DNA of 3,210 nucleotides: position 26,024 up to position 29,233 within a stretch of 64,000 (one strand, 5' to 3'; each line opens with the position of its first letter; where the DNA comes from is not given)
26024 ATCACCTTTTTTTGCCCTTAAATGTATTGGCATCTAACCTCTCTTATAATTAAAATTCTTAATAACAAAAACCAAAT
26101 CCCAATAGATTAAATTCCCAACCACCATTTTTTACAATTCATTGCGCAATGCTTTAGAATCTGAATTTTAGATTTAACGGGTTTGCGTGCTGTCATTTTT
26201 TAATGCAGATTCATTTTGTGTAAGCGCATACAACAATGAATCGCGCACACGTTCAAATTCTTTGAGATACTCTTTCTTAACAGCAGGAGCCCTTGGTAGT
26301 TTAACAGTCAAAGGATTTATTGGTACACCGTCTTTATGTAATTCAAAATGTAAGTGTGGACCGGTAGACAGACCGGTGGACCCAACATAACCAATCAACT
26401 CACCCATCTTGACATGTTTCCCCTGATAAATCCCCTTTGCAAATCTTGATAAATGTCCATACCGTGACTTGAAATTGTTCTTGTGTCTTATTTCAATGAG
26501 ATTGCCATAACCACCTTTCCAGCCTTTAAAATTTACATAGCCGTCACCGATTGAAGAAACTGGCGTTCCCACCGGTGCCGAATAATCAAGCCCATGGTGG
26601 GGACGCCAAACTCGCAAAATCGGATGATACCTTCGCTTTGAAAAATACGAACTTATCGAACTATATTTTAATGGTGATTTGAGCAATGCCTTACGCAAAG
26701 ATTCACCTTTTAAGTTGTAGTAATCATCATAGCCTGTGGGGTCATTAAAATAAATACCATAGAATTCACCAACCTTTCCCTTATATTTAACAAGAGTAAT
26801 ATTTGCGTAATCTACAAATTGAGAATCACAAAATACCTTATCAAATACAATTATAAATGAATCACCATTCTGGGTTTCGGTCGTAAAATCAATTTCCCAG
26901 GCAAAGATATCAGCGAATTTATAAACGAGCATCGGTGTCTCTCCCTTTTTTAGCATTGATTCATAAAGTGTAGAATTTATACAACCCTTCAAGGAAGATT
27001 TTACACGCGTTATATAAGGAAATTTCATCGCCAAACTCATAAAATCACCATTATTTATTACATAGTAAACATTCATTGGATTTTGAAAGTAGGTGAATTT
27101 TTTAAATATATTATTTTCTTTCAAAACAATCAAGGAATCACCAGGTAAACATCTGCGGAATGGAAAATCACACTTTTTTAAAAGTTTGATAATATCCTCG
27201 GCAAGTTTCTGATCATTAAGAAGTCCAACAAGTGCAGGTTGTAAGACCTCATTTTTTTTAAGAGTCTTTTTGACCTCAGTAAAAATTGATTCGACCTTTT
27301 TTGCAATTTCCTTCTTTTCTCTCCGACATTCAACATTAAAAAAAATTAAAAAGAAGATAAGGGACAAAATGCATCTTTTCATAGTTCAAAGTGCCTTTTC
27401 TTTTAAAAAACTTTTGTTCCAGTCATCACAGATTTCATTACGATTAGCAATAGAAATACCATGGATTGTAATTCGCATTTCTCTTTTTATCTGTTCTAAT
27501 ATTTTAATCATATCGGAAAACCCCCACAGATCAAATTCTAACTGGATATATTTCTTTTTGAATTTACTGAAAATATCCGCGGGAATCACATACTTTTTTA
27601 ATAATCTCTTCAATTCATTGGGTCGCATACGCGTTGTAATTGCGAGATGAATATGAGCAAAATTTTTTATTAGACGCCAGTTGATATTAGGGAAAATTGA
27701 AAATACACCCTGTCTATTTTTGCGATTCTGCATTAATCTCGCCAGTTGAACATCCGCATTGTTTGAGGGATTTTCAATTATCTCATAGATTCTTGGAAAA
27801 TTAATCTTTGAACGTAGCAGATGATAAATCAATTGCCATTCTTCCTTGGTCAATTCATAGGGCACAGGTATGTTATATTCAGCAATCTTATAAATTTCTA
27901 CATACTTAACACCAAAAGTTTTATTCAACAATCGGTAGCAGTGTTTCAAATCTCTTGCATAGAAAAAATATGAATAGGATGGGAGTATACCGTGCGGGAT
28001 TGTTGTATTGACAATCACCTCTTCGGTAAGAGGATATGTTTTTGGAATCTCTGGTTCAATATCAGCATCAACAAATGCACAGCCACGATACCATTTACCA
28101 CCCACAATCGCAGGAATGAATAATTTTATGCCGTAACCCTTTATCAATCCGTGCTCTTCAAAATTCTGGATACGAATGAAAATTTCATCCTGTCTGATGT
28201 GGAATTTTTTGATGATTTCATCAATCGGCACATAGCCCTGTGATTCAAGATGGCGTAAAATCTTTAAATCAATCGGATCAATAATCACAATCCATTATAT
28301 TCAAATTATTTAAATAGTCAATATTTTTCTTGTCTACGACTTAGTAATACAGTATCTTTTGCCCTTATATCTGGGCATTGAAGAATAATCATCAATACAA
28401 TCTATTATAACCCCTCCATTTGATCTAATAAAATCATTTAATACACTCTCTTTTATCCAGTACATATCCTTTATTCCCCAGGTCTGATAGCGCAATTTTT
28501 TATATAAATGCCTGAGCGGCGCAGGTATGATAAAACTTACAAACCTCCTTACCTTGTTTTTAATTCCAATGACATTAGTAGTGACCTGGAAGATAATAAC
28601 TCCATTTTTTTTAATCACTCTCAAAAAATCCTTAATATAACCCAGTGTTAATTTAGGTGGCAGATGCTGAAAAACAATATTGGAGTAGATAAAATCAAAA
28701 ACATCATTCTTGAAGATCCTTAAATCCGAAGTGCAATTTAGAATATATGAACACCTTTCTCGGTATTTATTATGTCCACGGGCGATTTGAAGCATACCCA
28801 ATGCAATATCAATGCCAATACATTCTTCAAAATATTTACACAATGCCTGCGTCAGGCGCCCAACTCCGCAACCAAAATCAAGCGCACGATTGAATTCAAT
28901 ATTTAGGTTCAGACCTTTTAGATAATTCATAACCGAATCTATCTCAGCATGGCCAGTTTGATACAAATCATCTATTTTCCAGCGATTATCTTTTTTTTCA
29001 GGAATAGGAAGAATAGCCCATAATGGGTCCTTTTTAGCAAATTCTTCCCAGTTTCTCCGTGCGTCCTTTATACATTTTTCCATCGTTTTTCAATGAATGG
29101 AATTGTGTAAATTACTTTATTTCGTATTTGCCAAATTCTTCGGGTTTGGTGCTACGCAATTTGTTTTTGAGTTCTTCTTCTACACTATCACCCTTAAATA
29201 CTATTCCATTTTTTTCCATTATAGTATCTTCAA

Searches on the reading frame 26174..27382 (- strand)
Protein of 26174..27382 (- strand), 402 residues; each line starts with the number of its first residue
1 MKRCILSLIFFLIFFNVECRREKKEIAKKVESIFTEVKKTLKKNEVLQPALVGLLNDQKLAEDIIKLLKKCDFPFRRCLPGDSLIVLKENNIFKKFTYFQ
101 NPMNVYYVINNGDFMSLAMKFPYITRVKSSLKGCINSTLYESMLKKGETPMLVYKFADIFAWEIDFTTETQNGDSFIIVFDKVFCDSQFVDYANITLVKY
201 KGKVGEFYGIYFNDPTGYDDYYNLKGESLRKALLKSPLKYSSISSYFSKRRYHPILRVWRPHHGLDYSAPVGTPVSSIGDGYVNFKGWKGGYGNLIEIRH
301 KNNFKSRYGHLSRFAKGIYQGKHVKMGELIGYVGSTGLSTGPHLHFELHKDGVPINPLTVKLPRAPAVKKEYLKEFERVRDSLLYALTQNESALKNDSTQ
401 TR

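Call 67: search_protein_families(library=pfam, proteins=[window:26174-27382:-], max_evalue=0.001)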
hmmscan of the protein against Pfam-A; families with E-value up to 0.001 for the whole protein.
window:26174-27382:- (402 aa): 2 families
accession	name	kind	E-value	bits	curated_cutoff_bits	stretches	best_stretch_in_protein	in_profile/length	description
PF01551.29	Peptidase_M23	-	3.4e-33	114.2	28.7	1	261-357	2-96/96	Peptidase family M23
PF19425.4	Csd3_N2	-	9.7e-06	26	27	1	128-247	6-120/122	Csd3 second domain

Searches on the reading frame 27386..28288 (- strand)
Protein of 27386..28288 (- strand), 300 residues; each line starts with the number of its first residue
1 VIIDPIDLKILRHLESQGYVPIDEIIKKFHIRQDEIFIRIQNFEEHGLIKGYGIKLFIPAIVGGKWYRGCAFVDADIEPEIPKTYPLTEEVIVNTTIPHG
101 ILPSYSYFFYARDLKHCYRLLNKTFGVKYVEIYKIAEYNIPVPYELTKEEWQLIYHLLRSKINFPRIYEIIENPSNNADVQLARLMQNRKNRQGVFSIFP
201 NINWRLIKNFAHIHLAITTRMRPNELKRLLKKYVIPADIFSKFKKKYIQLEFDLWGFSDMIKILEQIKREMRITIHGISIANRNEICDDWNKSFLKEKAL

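Call 67: search_protein_families(library=pfam, proteins=[window:27386-28288:-], max_evalue=0.001)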
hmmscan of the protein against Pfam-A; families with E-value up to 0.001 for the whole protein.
window:27386-28288:- (300 aa): 1 family
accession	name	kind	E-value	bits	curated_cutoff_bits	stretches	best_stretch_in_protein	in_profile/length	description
PF13412.12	HTH_24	-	0.00019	21.4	21.9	0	4-50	2-48/48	Winged helix-turn-helix DNA-binding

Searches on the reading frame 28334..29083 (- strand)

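Call 67: search_protein_families(library=pfam, proteins=[window:28334-29083:-], max_evalue=0.001)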
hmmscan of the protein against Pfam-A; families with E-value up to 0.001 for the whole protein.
window:28334-29083:- (249 aa): 6 families
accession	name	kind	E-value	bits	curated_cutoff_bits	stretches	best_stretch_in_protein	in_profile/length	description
PF08241.18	Methyltransf_11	-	1.6e-15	57.9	21.2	1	68-165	1-95/95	Methyltransferase domain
PF13649.12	Methyltransf_25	-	1.8e-14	54.7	27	1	68-161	2-97/97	Methyltransferase domain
PF13489.12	Methyltransf_23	-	1.8e-10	41.3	27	1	61-170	20-121/164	Methyltransferase domain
PF08242.18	Methyltransf_12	-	4.8e-10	40.5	30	1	68-163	1-98/98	Methyltransferase domain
PF13847.12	Methyltransf_31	-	1.9e-08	34.5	27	1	66-166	6-110/145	Methyltransferase domain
PF05891.18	Methyltransf_PK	-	0.00013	22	27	1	49-166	36-160/218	AdoMet dependent proline di-methyltransferase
